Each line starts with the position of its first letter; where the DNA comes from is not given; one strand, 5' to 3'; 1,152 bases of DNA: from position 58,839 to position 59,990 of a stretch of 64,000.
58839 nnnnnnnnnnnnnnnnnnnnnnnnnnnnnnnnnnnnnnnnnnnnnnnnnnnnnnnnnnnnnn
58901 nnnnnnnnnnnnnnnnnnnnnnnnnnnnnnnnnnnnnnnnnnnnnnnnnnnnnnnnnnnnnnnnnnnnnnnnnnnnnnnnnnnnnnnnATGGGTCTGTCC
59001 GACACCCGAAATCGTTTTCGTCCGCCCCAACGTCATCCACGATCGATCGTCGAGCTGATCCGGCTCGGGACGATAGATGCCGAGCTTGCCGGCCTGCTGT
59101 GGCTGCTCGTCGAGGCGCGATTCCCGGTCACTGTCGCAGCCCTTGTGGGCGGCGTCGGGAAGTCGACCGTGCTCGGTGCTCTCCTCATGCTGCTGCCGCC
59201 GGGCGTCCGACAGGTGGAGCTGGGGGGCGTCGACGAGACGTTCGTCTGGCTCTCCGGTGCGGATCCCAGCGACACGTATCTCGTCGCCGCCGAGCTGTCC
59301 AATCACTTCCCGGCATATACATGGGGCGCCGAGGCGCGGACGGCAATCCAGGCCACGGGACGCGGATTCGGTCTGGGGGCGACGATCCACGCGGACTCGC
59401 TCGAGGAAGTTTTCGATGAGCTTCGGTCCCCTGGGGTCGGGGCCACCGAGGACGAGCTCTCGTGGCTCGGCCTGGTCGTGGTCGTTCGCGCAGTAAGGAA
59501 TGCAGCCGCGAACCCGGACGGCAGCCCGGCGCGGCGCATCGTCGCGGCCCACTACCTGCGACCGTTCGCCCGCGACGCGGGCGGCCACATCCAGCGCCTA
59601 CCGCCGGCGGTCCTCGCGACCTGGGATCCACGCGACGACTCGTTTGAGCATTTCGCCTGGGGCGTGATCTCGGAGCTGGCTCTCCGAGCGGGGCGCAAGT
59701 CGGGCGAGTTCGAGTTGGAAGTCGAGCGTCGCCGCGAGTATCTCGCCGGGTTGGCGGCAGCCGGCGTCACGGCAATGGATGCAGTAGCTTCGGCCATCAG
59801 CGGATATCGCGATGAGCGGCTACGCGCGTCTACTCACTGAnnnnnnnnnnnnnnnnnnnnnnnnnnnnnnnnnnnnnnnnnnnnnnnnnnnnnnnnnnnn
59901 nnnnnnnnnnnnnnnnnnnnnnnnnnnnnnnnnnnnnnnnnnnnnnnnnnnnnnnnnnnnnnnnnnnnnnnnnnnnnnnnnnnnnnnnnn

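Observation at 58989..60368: Orphan, truncated CpaF/VirB11-like pseudo-ATPase next to a DUF4383 membrane protein, with no secretion-system neighbours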

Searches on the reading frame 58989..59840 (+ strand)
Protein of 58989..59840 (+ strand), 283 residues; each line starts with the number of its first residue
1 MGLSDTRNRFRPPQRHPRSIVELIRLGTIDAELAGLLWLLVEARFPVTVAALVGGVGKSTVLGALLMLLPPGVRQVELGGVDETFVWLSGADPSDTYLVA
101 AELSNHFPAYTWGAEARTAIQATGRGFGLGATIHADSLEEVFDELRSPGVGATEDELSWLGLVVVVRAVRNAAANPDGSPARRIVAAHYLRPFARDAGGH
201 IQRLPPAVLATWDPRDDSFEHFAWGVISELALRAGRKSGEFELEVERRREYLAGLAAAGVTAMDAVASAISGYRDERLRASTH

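Call 3: search_protein_families(library=pfam, proteins=[window:58989-59840:+], max_evalue=1)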
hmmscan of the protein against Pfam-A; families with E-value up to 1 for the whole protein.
window:58989-59840:+ (283 aa): 1 family
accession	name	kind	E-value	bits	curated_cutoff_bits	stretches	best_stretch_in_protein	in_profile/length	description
PF13555.12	AAA_29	-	0.15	12.3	27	1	55-72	32-49/61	P-loop containing region of AAA domain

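Call 4: search_protein_families(library=ncbifam, proteins=[window:58989-59840:+], max_evalue=1)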
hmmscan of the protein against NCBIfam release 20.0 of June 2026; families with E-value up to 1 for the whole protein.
window:58989-59840:+ (283 aa): 3 families
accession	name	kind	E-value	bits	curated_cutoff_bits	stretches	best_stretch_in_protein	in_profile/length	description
NF058587.1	archaellum_moto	equivalog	5.9e-10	38.5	550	2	12-73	243-303/527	archaellum flagellar ATPase motor FlaI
TIGR03819.1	heli_sec_ATPase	hypoth_equivalog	2.6e-05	23.6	373.15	1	10-76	144-209/340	TadA family conjugal transfer-associated ATPase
NF053672.1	bindosome_BasE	exception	0.00018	20.3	1000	1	15-75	240-300/512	bindosome assembly system ATPase subunit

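Call 5: find_homologous_proteins(query=window:58989-59840:+, max_evalue=0.001)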
Query window:58989-59840:+ (283 aa): 1064 proteins with E <= 0.001 among 8000 candidates; the best 120 are listed.
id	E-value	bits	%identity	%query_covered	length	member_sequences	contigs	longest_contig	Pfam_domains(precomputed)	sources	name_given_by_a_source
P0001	4.5e-181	618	100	100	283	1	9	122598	-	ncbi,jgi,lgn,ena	ncbi:MAG TPA: hypothetical protein VIM30_04430 [Candidatus Limnocylindrales bacterium]|jgi:hypotheti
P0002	1.3e-161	555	91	98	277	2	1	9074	-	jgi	jgi:hypothetical protein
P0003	3.5e-154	530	87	98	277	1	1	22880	-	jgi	jgi:hypothetical protein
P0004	4.3e-96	340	60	97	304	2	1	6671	-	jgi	-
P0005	9.1e-96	339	62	94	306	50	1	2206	-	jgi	jgi:hypothetical protein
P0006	3.0e-95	337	60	94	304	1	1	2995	-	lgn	-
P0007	4.2e-95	336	63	94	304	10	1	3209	-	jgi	-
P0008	4.4e-95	336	59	94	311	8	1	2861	-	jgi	jgi:hypothetical protein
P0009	5.0e-95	336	62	94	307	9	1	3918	-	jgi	jgi:hypothetical protein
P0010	9.9e-95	335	60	91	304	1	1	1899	-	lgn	-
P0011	2.1e-94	334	59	94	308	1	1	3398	-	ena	-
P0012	2.3e-94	334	59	97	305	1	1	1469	-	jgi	-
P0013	3.2e-94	334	59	97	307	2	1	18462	-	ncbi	-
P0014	3.9e-94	333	61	94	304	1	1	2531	-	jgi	jgi:hypothetical protein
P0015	5.7e-94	333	61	94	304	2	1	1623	-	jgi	jgi:hypothetical protein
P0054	2.6e-89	317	58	94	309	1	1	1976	PF00437.27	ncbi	-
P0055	2.8e-89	317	59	94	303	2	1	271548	PF00437.27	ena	-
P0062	7.3e-89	316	58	94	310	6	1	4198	PF00437.27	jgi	jgi:hypothetical protein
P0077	4.9e-88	313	57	94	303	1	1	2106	PF00437.27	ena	-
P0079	5.6e-88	313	58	94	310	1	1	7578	PF00437.27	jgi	jgi:hypothetical protein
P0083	1.1e-87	312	54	95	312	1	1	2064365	-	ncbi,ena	-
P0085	1.6e-87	312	58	91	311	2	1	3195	PF00437.27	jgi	jgi:hypothetical protein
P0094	2.8e-87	311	58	94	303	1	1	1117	PF00437.27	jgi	-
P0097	3.4e-87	311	56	94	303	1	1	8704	PF00437.27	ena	-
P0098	3.6e-87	310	59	94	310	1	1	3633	PF00437.27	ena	-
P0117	1.6e-86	308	57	94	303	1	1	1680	PF00437.27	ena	-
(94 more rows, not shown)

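Call 6: search_solved_structures(query=window:58989-59840:+, max_evalue=10, show_alignments=3)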
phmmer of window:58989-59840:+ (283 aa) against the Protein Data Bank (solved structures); distinct sequences matched with E-value up to 10: 3.
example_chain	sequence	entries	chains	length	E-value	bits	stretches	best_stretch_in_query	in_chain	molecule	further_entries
2oap_1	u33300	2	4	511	2.7e-07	33.6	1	16-165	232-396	Type II secretion system protein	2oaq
4ihq_A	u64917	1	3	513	0.00067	22.4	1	11-83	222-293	FlaI ATPase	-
4ii7_A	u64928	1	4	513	0.00068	22.4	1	11-83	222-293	FlaI ATPase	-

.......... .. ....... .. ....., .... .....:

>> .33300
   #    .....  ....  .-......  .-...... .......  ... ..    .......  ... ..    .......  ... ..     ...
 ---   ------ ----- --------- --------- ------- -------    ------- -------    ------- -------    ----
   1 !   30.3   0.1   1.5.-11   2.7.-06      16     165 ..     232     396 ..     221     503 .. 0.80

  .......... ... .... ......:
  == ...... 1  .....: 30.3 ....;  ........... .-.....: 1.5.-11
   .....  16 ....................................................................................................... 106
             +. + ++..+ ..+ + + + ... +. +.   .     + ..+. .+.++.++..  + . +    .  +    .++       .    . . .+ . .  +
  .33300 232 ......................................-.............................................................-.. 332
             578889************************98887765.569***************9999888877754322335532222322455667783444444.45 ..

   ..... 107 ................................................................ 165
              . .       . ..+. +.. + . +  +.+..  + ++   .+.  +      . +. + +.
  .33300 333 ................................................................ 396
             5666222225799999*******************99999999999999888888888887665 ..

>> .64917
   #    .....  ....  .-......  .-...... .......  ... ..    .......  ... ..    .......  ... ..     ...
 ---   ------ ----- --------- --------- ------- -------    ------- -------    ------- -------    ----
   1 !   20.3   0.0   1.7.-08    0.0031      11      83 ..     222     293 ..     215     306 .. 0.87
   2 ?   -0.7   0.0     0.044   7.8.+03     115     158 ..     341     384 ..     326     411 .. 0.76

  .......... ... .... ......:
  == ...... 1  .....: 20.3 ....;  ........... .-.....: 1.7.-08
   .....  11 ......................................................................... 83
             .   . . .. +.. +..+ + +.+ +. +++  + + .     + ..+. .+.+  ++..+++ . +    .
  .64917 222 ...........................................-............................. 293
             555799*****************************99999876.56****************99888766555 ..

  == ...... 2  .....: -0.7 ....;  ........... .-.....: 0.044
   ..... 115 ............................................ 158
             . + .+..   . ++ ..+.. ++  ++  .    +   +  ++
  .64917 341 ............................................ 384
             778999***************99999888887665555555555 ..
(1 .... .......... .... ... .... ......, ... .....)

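Call 8: find_encoding_contigs(protein=P0083, flank=10000, max_places=3)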
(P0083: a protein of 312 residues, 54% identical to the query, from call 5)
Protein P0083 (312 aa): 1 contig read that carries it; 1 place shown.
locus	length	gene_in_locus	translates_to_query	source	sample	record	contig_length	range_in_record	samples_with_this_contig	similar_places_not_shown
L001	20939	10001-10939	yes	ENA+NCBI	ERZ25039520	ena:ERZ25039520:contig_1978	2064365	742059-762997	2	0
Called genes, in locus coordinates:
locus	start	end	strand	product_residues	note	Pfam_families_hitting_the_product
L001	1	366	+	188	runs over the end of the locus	PF04542:Sigma70_r2, PF04545:Sigma70_r4 (faint), PF08281:Sigma70_r4_2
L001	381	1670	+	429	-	-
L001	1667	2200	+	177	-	-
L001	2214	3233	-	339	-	PF00583:Acetyltransf_1, PF13508:Acetyltransf_7 (weak), PF13527:Acetyltransf_9 (faint), PF00583:Acetyltransf_1, PF13673:Acetyltransf_10 (weak), PF13508:Acetyltransf_7, PF08445:FR47 (weak)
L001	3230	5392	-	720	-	PF03193:RsgA_GTPase, PF00005:ABC_tran (weak), PF01926:MMR_HSR1, PF13673:Acetyltransf_10 (faint), PF13527:Acetyltransf_9 (weak), PF00583:Acetyltransf_1, PF13508:Acetyltransf_7, PF08445:FR47 (weak)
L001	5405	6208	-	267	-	PF01061:ABC2_membrane, PF12698:ABC2_membrane_3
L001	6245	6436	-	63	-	-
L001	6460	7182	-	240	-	PF00005:ABC_tran, PF13304:AAA_21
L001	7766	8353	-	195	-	PF00583:Acetyltransf_1, PF13673:Acetyltransf_10 (faint), PF13508:Acetyltransf_7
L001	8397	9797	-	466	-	-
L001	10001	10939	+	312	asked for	-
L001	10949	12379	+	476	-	PF07728:AAA_5 (faint)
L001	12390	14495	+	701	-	PF27532:Mb0984_helical, PF27098:Rv0959_3rd, PF13519:VWA_2 (weak)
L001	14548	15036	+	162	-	PF10027:DUF2269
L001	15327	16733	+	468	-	PF01116:F_bP_aldolase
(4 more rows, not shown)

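Call 9: find_encoding_contigs(protein=P0055, flank=10000, max_places=3)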
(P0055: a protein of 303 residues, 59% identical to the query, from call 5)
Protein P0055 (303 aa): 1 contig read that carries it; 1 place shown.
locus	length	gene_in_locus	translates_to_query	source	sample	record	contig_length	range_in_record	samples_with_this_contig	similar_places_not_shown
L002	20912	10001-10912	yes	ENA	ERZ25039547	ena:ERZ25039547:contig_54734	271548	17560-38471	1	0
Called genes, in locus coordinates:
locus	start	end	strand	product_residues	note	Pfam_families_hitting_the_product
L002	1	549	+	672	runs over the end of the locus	PF01315:Ald_Xan_dh_C, PF02738:MoCoBD_1, PF20256:MoCoBD_2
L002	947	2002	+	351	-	PF02625:XdhC_CoxI, PF13478:XdhC_C, PF04945:YHS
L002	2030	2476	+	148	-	PF06240:COXG, PF10604:Polyketide_cyc2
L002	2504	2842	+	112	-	PF00753:Lactamase_B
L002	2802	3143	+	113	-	PF00753:Lactamase_B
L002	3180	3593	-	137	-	-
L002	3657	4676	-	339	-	PF13527:Acetyltransf_9 (faint), PF00583:Acetyltransf_1, PF13673:Acetyltransf_10 (weak), PF13508:Acetyltransf_7, PF08445:FR47 (weak)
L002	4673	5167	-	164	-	PF00583:Acetyltransf_1, PF13673:Acetyltransf_10 (weak), PF13508:Acetyltransf_7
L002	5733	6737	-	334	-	PF03193:RsgA_GTPase, PF00005:ABC_tran (weak), PF01926:MMR_HSR1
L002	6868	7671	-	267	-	PF01061:ABC2_membrane, PF12698:ABC2_membrane_3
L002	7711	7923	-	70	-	-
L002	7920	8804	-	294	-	PF00005:ABC_tran, PF13304:AAA_21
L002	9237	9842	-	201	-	PF00583:Acetyltransf_1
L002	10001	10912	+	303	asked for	PF00437:T2SSE (weak)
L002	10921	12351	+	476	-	PF01078:Mg_chelatase (faint), PF00158:Sigma54_activat (faint), PF07728:AAA_5 (faint)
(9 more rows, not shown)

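Call 12: find_related_loci(query=A1, collection=genome_contigs, flank=8000)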
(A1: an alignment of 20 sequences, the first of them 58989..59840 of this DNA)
Query A1 (283 aa) in genome_contigs; peptide patterns used: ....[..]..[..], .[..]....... (x = any residue, [..] = any of these).
328 stretches matched a pattern; 258 encode a relative of the query (tblastn E <= 1e-3); the best 80 are kept; 80 distinct loci.
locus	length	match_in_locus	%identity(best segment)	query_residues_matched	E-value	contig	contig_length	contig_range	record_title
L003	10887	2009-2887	59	10-283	9e-95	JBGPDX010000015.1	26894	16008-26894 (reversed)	MAG: Candidatus Limnocylindria bacterium isolate OBJ_0618_050_14 k141_1686405_length_26894_cov_28.4413, whole genome sho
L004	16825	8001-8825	58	9-274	3e-94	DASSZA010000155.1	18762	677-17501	MAG TPA_asm: Candidatus Limnocylindrales bacterium isolate SMAG_U695 k141_1611654, whole genome shotgun sequence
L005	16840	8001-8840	59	12-274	2e-94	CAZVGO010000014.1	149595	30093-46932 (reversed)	MAG TPA_asm: uncultured Anaerolineaceae bacterium isolate binchicken_co31_244 genome assembly, contig: k141_689140, whol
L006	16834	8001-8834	57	9-274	6e-94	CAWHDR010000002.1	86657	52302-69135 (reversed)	MAG: uncultured Chloroflexia bacterium isolate MFD04212.bin.2.22 genome assembly, contig: contig_30664, whole genome sho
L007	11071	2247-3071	57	9-274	5e-94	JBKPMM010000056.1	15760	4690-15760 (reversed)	MAG: Chloroflexota bacterium isolate GS_HAYS_MAG_00066 GS_HAYS_000003596874, whole genome shotgun sequence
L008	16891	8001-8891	57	4-283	2e-93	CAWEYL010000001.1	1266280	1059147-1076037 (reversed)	MAG: uncultured Chloroflexia bacterium isolate MFD05942.bin.2.177 genome assembly, contig: contig_11053, whole genome sh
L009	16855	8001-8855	56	10-274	6e-93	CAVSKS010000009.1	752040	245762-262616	MAG: uncultured Chloroflexia bacterium isolate MFD09206.bin.2.195 genome assembly, contig: contig_4631, whole genome sho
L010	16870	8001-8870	54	6-274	3e-92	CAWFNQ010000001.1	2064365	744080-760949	MAG: uncultured Chloroflexia bacterium isolate MFD03975.bin.2.115 genome assembly, contig: contig_1978, whole genome sho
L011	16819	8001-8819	57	20-274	6e-92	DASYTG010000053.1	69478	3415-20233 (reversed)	MAG TPA_asm: Candidatus Limnocylindrales bacterium isolate SMAG_U4561 k141_231650, whole genome shotgun sequence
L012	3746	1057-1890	56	9-274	1e-92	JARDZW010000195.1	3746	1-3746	MAG: Chloroflexota bacterium isolate C_No_T0_bin.2 scaffold_14732, whole genome shotgun sequence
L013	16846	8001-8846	55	9-274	9e-92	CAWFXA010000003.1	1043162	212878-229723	MAG: uncultured Chloroflexia bacterium isolate MFD06742.bin.1.113 genome assembly, contig: contig_8774, whole genome sho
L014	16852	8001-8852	58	3-274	5e-92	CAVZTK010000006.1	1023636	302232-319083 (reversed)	MAG: uncultured Chloroflexia bacterium isolate MFD06714.bin.2.119 genome assembly, contig: contig_18690, whole genome sh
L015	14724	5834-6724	55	4-283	1e-91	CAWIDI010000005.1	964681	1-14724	MAG: uncultured Chloroflexia bacterium isolate MFD05442.bin.2.330 genome assembly, contig: contig_3384, whole genome sho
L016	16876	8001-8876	55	3-274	2e-91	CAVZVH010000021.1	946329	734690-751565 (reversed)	MAG: uncultured Chloroflexia bacterium isolate MFD06742.bin.2.250 genome assembly, contig: contig_31696, whole genome sh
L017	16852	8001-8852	62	10-274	1e-90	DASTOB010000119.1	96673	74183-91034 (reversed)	MAG TPA_asm: Candidatus Limnocylindrales bacterium isolate SMAG_U2159 k141_1578193, whole genome shotgun sequence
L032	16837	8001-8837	55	9-273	9e-88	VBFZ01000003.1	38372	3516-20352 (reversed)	MAG: Chloroflexi bacterium isolate CF_65 14_0903_02_30cm_scaffold_4141, whole genome shotgun sequence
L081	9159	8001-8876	51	6-282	1e-75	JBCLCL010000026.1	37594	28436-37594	Candidatus Limnocylindrales bacterium isolate SLM_LV1_BS-J21 Node_26_length_37594_cov_68.832931, whole genome shotgun se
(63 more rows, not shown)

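Call 21: search_protein_representatives(alignment_id=A1)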
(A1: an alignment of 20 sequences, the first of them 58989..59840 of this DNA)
Query: 20 sequences, 307 profile positions. Proteins with E-value up to 0.001 (for the whole library): 2124; up to 1e-10: 926; up to 1e-30: 199. The best 150 are listed.
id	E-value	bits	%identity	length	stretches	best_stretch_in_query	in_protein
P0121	1.2e-121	421.9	-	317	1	15-301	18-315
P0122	6.9e-118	409.5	-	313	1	8-297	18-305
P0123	1.6e-115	401.7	-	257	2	130-304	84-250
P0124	5.7e-105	367.1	-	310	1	1-301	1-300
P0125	9.6e-105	366.3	-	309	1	16-299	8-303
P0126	1.5e-100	352.6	-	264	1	9-245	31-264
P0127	2.0e-100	352.2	-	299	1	17-301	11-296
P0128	2.2e-99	348.7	-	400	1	2-251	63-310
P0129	8.5e-98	343.5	-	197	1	112-304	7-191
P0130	1.0e-88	313.7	-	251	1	79-280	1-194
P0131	3.0e-87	308.9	-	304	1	29-301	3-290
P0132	1.8e-85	303.1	-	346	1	20-302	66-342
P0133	3.0e-84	299.0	-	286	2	113-297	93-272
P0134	1.9e-83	296.4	-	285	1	14-280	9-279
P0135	7.0e-83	294.5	-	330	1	16-293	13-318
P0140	1.7e-75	270.2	-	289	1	16-273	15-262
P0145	9.2e-71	254.7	-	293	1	18-280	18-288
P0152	1.5e-64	234.3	-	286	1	27-280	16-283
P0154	1.0e-63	231.6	-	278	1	8-297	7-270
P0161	3.9e-60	219.8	-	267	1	18-277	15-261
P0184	7.7e-48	179.4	-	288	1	8-299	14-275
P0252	3.1e-37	144.6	-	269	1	9-298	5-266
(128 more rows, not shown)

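Call 24: find_encoding_contigs(protein=P0252, flank=8000, max_places=4)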
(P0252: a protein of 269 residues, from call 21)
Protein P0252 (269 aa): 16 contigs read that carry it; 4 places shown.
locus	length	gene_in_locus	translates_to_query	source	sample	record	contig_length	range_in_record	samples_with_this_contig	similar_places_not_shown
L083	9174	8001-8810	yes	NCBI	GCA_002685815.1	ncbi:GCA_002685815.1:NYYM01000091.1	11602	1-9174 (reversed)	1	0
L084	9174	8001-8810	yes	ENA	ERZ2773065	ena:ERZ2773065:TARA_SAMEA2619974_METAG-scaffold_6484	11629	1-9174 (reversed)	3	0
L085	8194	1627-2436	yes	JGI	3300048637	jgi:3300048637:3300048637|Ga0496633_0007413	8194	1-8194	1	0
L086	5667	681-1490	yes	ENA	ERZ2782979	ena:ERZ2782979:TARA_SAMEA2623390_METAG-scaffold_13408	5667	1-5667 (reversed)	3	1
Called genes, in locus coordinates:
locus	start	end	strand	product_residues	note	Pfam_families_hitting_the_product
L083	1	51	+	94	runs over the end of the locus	PF02597:ThiS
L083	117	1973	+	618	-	PF02730:AFOR_N, PF01314:AFOR_C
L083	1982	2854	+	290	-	PF00892:EamA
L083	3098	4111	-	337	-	PF01070:FMN_dh, PF01645:Glu_synthase (weak)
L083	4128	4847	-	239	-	PF03358:FMN_red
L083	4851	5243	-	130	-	PF01243:PNPOx_N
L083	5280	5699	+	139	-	PF13411:MerR_1, PF00376:MerR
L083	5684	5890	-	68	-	-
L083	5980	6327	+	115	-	PF01910:Thiamine_BP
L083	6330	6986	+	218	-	-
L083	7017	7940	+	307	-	PF01180:DHO_dh, PF01207:Dus, PF03060:NMO (faint)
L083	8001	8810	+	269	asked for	-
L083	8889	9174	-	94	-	?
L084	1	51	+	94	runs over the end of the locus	PF02597:ThiS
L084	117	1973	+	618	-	PF02730:AFOR_N, PF01314:AFOR_C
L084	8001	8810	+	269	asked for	-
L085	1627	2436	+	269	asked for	-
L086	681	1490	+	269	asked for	-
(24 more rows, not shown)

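Call 25: find_encoding_contigs(protein=P0184, flank=8000, max_places=4)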
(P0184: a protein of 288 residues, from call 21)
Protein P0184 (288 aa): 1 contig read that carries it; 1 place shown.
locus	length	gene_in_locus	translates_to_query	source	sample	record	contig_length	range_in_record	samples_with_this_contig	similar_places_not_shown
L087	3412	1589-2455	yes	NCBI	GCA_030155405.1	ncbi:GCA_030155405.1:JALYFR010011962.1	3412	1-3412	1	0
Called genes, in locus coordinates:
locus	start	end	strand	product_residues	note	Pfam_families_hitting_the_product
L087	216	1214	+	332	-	PF03851:UvdE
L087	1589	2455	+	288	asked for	-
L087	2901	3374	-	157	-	PF00571:CBS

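Call 26: predict_structure(alignment_id=A1)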
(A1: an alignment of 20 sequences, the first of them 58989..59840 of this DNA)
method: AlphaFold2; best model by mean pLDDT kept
length: 283 residues; sequences in the alignment: 20
mean_pLDDT: 86.6   pTM: 0.87
mean pLDDT of the five models: 86.6, 86.2, 58.7, 58.6, 42.9
residues with pLDDT >= 90: 175; 70-90: 65; 50-70: 29; < 50: 14
segments of 3 or more residues with pLDDT < 50: 1-13
pLDDT, mean of each block of 10 residues (from residue 1): 43 70 95 98 96 85 96 85 63 91 71 81 92 94 90 92 92 68 94 81 90 93 94 94 97 98 95 91 64
secondary structure, 60 per line:
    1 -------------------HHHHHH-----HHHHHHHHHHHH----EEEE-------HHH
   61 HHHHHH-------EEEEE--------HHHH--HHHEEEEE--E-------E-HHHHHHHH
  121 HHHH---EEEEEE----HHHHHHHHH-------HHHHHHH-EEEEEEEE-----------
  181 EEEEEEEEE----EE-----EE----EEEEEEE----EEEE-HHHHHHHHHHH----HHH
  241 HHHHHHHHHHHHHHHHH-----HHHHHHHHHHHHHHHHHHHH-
elements in order: H20-25 H31-42 E47-50 H58-66 E74-78 H87-90 E96-100 H113-124 E128-133 H138-146 H154-160 E162-169 E181-189 E207-213 E218-221 H223-233 H238-257 H263-282
